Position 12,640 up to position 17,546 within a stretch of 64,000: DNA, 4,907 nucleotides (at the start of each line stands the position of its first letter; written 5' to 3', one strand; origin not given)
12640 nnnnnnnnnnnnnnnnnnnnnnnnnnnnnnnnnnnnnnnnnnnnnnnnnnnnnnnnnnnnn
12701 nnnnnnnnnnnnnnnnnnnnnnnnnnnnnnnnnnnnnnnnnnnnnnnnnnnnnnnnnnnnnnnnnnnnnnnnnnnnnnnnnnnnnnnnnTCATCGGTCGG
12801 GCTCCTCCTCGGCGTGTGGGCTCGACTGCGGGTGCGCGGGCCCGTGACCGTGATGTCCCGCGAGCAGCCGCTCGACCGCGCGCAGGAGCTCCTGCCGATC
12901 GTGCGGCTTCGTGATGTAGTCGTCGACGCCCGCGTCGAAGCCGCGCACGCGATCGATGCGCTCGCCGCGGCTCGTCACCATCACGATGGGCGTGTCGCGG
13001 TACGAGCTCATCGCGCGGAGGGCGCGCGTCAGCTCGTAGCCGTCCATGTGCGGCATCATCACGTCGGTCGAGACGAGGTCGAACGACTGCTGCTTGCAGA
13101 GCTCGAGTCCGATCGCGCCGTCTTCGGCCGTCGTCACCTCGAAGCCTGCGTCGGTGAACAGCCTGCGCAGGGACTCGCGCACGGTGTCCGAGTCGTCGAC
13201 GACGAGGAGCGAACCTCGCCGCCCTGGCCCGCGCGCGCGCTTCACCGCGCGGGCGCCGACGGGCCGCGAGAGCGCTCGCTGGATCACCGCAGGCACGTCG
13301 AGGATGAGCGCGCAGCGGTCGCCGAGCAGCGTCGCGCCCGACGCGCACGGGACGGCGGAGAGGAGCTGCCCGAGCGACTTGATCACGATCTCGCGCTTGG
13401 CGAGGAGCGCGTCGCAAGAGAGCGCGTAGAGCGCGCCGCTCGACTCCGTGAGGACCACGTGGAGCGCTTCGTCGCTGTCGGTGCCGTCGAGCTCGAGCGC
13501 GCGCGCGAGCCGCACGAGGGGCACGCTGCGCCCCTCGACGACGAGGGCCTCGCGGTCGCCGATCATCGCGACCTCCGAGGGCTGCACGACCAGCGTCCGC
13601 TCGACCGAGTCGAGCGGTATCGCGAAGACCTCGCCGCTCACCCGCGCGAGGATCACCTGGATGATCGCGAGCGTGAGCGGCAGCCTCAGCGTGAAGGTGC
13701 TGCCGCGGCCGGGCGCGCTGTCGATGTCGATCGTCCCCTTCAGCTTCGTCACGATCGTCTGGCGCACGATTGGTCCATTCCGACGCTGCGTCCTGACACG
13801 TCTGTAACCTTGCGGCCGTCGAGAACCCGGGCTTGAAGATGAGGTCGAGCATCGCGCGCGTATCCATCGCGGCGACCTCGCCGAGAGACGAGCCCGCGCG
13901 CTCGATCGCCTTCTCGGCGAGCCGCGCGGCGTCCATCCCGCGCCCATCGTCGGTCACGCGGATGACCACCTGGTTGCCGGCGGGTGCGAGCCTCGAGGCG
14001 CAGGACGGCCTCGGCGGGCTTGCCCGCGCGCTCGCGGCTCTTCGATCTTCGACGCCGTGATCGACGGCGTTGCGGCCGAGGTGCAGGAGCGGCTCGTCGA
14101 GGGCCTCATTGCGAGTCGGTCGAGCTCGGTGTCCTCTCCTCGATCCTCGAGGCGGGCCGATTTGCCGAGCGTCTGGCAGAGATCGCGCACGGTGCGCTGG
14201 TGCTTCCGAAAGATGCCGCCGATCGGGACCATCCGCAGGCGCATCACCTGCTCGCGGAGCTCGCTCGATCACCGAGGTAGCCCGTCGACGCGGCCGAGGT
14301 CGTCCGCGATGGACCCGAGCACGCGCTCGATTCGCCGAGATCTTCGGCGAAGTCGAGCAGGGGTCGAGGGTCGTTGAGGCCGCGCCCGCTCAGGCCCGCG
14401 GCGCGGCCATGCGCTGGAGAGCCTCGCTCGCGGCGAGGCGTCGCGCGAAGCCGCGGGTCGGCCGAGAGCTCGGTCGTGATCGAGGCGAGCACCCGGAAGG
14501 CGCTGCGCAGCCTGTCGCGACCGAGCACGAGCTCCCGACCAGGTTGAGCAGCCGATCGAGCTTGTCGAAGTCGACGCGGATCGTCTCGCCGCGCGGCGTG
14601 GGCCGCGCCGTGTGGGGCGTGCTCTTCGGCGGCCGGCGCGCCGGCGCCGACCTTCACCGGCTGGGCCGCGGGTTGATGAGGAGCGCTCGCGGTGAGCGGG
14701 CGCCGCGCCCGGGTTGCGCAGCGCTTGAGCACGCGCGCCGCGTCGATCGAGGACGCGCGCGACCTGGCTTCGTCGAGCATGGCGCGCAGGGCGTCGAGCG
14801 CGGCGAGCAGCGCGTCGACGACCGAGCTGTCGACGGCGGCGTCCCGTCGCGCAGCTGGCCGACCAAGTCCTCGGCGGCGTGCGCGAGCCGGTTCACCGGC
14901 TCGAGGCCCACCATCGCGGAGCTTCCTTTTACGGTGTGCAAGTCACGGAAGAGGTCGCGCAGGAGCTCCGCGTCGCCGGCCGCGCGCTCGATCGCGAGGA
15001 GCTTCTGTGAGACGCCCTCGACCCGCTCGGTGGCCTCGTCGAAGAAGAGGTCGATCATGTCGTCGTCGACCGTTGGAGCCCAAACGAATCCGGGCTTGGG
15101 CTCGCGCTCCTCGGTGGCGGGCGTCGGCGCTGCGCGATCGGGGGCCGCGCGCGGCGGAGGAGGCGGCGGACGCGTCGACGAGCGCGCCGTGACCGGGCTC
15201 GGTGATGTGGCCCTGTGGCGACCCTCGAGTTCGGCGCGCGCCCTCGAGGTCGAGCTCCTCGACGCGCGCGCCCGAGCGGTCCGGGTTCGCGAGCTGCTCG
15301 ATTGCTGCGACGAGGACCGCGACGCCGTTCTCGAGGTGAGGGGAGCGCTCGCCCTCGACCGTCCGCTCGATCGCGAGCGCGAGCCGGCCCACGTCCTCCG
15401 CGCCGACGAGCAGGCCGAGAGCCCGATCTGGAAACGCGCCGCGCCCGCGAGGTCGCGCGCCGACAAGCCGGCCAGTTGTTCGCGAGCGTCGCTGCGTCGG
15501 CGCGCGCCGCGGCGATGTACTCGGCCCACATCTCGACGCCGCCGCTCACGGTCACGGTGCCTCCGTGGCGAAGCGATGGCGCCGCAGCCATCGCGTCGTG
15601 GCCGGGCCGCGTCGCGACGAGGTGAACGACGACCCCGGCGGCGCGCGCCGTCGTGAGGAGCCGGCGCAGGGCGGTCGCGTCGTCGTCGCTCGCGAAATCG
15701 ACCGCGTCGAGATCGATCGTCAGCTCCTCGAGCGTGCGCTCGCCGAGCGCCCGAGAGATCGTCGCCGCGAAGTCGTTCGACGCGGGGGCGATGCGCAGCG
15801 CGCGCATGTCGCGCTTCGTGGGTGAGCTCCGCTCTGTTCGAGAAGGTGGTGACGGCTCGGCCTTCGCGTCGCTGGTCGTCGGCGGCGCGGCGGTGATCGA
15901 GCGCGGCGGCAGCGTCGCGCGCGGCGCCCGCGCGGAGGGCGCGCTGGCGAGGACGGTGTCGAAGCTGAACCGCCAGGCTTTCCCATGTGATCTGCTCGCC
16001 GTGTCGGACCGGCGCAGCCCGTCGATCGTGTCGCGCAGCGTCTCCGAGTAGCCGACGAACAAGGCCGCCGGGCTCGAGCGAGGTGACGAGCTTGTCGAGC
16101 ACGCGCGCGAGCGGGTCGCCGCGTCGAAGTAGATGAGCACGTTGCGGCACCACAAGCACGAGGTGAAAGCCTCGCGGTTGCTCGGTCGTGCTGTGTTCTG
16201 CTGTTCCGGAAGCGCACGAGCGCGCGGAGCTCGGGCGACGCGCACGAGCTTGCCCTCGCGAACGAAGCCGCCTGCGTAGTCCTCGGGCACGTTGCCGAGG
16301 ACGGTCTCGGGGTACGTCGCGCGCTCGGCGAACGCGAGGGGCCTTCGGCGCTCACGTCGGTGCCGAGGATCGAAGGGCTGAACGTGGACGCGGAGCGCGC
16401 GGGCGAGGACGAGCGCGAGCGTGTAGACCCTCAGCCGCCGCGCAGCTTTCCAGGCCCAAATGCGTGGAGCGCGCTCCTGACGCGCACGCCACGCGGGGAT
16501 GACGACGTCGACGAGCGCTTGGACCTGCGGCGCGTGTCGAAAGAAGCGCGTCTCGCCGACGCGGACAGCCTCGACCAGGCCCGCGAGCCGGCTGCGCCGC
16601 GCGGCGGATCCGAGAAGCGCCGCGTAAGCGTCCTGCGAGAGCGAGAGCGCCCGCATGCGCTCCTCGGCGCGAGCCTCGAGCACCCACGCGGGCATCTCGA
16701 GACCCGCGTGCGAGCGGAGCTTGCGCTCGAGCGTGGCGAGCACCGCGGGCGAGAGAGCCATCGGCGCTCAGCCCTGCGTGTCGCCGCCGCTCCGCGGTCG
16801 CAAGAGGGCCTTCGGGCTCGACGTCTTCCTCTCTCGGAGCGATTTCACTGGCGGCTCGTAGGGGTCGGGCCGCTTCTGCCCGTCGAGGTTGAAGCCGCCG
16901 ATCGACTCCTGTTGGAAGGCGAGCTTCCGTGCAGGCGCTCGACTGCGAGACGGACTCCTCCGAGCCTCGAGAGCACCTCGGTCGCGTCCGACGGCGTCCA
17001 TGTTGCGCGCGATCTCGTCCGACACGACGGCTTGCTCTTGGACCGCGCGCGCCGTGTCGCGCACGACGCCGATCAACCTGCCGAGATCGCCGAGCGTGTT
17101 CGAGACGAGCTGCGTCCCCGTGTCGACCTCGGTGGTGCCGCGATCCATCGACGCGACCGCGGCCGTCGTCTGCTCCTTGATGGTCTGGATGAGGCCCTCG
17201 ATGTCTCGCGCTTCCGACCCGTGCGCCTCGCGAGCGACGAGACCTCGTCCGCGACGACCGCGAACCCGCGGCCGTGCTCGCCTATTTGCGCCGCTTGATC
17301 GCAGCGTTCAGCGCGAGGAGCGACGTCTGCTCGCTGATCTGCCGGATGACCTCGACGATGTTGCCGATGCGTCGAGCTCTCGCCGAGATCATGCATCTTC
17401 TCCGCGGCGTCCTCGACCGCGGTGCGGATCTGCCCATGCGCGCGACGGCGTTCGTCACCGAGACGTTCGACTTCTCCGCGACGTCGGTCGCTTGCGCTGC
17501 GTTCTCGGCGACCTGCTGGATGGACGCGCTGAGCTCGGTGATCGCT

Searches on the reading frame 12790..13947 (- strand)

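Call 6: search_protein_families(library=pfam, proteins=[window:12790-13947:-], max_evalue=0.01)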
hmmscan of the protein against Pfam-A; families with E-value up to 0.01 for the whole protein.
window:12790-13947:- (385 aa): 4 families
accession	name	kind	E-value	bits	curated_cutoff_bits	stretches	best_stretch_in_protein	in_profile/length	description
PF00072.30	Response_reg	-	7.8e-31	107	30.2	1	248-358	2-110/111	Response regulator receiver domain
PF01584.24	CheW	-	4.4e-22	78.6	23.5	1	97-224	1-136/138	CheW-like domain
PF02518.31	HATPase_c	-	8.9e-06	26.6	26.4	1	53-92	69-110/111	Histidine kinase-, DNA gyrase B-, and HSP90-like ATPase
PF23198.2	PDE8A_N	-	3.4e-05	24.2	29.6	1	247-328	13-95/147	PDE8A-like, N-terminal domain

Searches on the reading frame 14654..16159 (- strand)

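Call 6: search_protein_families(library=pfam, proteins=[window:14654-16159:-], max_evalue=0.01)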
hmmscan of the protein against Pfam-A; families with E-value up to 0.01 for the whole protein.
window:14654-16159:- (501 aa): 1 family
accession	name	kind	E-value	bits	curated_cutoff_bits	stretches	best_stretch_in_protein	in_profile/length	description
PF01627.28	Hpt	-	4.4e-15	56.1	24.6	1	367-445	1-68/84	Hpt domain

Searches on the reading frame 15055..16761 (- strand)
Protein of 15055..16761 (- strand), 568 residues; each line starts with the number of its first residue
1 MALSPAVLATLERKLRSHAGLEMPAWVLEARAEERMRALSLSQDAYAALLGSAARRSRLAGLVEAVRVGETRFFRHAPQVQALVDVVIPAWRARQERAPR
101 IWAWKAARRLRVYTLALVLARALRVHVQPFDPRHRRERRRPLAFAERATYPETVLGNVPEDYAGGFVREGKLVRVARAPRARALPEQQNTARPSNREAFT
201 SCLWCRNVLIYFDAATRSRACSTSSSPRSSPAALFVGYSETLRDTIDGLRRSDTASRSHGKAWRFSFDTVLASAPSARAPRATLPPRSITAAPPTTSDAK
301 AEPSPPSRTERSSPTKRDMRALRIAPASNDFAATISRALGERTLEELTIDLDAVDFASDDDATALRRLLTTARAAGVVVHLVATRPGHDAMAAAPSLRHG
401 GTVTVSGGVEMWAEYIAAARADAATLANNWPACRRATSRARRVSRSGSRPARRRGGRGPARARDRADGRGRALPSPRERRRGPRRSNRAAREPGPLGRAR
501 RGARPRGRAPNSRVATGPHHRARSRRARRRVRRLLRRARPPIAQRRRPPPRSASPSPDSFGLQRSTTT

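Call 6: search_protein_families(library=pfam, proteins=[window:15055-16761:-], max_evalue=0.01)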
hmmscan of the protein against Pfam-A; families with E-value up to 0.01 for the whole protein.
window:15055-16761:- (568 aa): 2 families
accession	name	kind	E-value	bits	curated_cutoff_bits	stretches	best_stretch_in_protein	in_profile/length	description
PF01739.24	CheR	-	8.9e-15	55.1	27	1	70-245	2-182/195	CheR methyltransferase, SAM binding domain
PF01740.26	STAS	-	0.0067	16.6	22.6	0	327-386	23-82/106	STAS domain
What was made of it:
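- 15552..16761 (-): CheR methyltransferase with a C-terminal STAS-like domain. Multiple frameshifts in this sequence. Its stop overlaps the CheA start (GTGA). Pfam CheR 55 bits and weak STAS on the broken ORF (call 6).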

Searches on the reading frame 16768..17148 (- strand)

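Call 6: search_protein_families(library=pfam, proteins=[window:16768-17148:-], max_evalue=0.01)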
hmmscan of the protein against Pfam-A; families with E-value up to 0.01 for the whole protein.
window:16768-17148:- (126 aa): 1 family
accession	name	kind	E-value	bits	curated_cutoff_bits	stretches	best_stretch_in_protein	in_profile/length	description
PF00015.26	MCPsignal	-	0.0081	16.5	34.6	1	3-55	111-163/172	Methyl-accepting chemotaxis protein (MCP) signalling domain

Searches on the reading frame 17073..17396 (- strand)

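Call 6: search_protein_families(library=pfam, proteins=[window:17073-17396:-], max_evalue=0.01)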
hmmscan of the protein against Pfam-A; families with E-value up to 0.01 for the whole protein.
window:17073-17396:- (107 aa): 1 family
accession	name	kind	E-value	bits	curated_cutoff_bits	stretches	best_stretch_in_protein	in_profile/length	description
PF00015.26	MCPsignal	-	1.4e-07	31.9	34.6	1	35-61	60-86/172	Methyl-accepting chemotaxis protein (MCP) signalling domain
